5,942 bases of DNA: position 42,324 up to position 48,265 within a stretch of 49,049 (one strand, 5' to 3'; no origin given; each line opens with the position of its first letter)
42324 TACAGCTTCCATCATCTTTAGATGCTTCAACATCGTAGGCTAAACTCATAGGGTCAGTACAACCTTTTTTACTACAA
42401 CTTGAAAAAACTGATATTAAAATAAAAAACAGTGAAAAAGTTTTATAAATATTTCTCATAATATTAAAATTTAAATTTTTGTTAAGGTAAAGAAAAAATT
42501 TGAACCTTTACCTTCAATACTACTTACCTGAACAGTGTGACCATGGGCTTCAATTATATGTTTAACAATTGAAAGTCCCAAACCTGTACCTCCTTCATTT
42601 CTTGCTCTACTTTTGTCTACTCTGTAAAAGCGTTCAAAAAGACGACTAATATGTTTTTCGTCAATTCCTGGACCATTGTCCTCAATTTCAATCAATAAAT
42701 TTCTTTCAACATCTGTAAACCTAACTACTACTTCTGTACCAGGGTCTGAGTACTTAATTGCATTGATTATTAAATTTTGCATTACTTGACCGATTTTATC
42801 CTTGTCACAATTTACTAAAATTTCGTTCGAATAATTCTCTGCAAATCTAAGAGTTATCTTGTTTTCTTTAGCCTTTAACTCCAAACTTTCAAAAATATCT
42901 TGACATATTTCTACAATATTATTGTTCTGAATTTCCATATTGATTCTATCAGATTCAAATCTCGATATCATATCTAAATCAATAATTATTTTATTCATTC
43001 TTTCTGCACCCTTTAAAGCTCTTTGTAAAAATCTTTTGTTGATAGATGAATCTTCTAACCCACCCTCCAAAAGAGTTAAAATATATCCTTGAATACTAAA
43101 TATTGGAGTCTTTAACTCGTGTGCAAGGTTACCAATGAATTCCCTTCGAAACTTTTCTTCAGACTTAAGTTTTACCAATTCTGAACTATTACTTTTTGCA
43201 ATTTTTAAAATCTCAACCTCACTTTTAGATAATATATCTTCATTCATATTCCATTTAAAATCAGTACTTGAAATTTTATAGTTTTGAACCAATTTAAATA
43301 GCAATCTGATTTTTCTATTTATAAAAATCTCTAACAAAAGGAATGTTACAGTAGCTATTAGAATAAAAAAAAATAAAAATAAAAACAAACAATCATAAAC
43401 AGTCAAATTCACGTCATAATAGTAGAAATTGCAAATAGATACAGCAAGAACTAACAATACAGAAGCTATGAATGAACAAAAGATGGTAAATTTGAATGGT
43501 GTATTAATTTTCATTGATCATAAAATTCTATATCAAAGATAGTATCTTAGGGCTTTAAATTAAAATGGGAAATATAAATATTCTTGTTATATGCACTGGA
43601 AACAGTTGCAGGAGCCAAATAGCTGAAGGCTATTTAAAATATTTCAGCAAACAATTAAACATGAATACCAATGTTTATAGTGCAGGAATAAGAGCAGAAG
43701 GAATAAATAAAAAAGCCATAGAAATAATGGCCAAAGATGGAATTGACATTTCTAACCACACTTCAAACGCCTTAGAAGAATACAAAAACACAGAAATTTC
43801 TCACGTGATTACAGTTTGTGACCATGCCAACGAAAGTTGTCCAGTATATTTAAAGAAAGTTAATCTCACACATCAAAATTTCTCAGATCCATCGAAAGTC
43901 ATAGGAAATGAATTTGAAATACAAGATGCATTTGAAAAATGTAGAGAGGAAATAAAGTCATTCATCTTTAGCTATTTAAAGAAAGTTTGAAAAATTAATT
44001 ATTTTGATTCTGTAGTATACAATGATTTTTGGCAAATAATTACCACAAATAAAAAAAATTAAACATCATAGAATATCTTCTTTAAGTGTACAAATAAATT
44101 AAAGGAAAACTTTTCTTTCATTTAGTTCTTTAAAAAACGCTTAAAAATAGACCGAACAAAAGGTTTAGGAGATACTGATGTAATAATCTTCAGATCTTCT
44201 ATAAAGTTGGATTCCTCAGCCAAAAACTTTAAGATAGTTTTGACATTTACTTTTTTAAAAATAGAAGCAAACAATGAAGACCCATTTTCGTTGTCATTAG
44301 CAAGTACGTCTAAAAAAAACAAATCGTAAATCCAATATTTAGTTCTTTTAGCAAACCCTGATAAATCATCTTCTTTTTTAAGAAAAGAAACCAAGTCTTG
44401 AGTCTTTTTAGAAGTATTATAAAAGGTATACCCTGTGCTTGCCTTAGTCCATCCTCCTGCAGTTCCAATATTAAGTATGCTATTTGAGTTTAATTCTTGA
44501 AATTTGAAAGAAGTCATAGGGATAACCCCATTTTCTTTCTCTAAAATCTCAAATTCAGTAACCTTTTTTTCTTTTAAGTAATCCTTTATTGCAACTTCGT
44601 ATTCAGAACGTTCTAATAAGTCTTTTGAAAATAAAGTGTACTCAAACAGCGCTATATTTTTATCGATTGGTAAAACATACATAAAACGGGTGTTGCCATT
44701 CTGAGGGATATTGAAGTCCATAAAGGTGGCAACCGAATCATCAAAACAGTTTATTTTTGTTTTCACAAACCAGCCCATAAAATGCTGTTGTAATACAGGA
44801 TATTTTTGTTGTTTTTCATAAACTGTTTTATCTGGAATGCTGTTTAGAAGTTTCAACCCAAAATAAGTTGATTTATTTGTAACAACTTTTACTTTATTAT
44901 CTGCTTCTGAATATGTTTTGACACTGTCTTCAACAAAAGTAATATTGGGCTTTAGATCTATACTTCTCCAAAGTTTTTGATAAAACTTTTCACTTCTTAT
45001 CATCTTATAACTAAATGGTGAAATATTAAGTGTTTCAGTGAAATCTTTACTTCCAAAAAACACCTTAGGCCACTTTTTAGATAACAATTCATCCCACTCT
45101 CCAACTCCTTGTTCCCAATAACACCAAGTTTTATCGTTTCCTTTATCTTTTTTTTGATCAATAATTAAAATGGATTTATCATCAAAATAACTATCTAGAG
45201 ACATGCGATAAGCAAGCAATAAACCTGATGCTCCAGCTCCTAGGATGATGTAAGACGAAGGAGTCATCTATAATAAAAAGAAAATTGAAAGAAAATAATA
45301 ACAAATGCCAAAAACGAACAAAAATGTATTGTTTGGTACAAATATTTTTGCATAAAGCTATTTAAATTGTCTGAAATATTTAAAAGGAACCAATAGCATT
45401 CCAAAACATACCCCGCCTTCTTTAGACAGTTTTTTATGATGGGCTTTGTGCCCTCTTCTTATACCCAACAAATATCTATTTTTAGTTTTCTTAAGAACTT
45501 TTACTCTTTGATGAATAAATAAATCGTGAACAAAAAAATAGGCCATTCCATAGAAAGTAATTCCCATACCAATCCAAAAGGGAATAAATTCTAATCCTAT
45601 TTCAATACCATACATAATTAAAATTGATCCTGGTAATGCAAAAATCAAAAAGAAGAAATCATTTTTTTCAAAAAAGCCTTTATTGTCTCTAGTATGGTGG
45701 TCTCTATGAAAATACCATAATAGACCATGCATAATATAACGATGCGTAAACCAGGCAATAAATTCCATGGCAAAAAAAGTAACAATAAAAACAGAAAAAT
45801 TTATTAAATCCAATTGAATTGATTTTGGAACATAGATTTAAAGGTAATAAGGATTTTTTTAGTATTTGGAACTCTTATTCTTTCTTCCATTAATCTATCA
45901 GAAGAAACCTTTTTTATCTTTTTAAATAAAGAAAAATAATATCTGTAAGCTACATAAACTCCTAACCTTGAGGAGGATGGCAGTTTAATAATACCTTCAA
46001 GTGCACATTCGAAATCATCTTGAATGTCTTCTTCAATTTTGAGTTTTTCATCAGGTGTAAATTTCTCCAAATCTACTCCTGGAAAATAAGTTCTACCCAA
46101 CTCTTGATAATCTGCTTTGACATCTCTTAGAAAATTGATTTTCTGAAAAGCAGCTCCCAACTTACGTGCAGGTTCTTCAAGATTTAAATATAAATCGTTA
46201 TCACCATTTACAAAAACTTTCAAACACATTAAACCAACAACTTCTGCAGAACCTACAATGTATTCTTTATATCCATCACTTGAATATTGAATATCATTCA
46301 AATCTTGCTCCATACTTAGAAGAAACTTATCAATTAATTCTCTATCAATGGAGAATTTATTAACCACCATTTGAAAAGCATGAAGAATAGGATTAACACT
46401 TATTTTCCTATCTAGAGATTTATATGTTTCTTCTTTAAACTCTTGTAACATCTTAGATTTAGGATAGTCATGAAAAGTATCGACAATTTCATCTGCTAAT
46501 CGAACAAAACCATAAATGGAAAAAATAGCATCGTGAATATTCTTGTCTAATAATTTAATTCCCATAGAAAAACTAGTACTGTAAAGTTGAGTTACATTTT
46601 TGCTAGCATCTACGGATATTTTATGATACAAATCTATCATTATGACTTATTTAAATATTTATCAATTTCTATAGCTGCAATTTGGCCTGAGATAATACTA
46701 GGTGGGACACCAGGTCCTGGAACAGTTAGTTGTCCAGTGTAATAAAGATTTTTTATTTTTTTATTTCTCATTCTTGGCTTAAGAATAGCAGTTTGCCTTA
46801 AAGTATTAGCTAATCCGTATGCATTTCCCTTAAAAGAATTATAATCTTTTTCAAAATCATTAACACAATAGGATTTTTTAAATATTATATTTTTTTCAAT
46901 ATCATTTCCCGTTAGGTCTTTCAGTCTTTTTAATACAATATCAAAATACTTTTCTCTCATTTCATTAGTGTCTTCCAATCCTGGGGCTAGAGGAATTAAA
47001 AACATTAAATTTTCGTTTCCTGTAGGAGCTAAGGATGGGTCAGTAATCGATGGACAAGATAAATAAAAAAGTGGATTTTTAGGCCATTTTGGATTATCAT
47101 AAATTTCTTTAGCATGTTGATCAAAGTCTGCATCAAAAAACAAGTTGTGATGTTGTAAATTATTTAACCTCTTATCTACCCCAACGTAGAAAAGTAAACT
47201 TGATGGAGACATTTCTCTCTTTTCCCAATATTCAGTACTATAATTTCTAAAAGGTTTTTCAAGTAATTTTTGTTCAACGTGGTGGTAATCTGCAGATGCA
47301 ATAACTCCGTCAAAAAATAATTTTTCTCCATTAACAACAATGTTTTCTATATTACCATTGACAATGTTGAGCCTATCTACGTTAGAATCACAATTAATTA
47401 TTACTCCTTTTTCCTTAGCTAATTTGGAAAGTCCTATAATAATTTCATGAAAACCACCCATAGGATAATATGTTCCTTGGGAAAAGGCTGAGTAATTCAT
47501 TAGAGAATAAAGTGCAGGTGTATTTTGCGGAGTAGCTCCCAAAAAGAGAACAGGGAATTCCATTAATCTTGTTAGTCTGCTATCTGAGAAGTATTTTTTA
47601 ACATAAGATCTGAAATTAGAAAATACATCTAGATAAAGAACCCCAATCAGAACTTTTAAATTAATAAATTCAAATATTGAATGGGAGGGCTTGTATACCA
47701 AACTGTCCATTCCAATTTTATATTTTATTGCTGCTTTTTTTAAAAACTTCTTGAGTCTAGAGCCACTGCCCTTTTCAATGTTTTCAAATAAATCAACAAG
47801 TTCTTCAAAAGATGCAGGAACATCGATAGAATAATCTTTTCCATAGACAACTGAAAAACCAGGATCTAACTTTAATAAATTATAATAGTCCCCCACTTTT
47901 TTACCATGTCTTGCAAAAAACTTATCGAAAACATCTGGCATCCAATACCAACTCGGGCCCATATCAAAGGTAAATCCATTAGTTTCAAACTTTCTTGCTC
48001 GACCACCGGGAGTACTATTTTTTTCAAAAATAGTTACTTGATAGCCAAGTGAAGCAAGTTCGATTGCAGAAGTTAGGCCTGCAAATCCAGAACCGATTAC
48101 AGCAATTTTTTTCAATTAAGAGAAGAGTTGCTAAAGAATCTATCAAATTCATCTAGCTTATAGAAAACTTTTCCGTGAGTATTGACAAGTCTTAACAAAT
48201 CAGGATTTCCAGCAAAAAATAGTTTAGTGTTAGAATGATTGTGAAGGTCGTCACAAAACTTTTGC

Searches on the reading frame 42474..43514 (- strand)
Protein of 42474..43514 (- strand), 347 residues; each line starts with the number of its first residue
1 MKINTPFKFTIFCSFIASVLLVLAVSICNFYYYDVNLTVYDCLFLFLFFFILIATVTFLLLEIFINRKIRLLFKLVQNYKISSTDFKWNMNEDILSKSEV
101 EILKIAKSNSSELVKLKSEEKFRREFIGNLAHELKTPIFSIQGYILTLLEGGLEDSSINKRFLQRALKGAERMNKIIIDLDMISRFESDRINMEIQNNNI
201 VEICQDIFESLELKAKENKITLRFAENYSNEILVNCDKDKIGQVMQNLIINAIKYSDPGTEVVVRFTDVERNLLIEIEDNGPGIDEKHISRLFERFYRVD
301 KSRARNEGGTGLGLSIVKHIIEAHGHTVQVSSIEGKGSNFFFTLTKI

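Call 68: search_protein_families(library=pfam, proteins=[window:42474-43514:-], max_evalue=0.00001)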
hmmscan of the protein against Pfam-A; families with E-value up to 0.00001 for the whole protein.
window:42474-43514:- (347 aa): 2 families
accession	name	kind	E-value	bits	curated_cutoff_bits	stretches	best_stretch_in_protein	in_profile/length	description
PF02518.31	HATPase_c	-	3.8e-30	105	26.4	1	237-344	2-107/111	Histidine kinase-, DNA gyrase B-, and HSP90-like ATPase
PF00512.31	HisKA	-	5.5e-13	49.2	26.9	1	123-188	2-65/66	His Kinase A (phospho-acceptor) domain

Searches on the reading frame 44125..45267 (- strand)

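Call 68: search_protein_families(library=pfam, proteins=[window:44125-45267:-], max_evalue=0.00001)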
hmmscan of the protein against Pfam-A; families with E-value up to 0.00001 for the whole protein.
window:44125-45267:- (381 aa): 1 family
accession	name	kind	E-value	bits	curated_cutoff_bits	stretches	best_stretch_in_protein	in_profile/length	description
PF05834.18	Lycopene_cycl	-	8.8e-53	180.2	23.4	1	7-371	3-376/380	Lycopene cyclase protein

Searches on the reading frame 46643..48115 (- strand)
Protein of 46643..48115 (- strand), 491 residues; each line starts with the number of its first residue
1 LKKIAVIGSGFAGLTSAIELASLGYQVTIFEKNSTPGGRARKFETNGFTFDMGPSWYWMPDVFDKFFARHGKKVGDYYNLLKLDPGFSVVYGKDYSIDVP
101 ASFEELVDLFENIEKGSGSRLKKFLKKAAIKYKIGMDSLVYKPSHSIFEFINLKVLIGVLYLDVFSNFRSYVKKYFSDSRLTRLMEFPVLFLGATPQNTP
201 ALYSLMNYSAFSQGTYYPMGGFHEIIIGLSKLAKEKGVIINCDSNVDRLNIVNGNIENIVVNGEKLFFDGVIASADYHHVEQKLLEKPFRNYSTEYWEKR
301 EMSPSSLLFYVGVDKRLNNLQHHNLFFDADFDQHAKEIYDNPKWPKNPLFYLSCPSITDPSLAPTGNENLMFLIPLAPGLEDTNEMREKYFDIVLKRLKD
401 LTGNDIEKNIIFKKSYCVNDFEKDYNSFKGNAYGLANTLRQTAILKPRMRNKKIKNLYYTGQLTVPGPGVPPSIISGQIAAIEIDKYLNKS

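Call 68: search_protein_families(library=pfam, proteins=[window:46643-48115:-], max_evalue=0.00001)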
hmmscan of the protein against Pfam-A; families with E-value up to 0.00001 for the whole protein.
window:46643-48115:- (491 aa): 6 families
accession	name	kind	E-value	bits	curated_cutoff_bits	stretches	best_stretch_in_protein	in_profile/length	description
PF01593.30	Amino_oxidase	-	1.2e-26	94.5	19.8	1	11-483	1-441/443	Flavin containing amine oxidoreductase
PF13450.12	NAD_binding_8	-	3.7e-16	59.6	21.9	1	6-62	1-57/68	NAD(P)-binding Rossmann-like domain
PF01266.30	DAO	-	2.7e-10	40.8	27.9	1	3-41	1-39/353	FAD dependent oxidoreductase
PF00890.30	FAD_binding_2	-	1.2e-06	28.4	20.4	0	4-37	2-35/414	FAD binding domain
PF01134.28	GIDA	-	2.6e-06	27.2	22.1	0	3-33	1-31/391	Glucose inhibited division protein A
PF07992.20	Pyr_redox_2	-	8.2e-06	25.9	26.1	0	3-36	2-36/291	Pyridine nucleotide-disulphide oxidoreductase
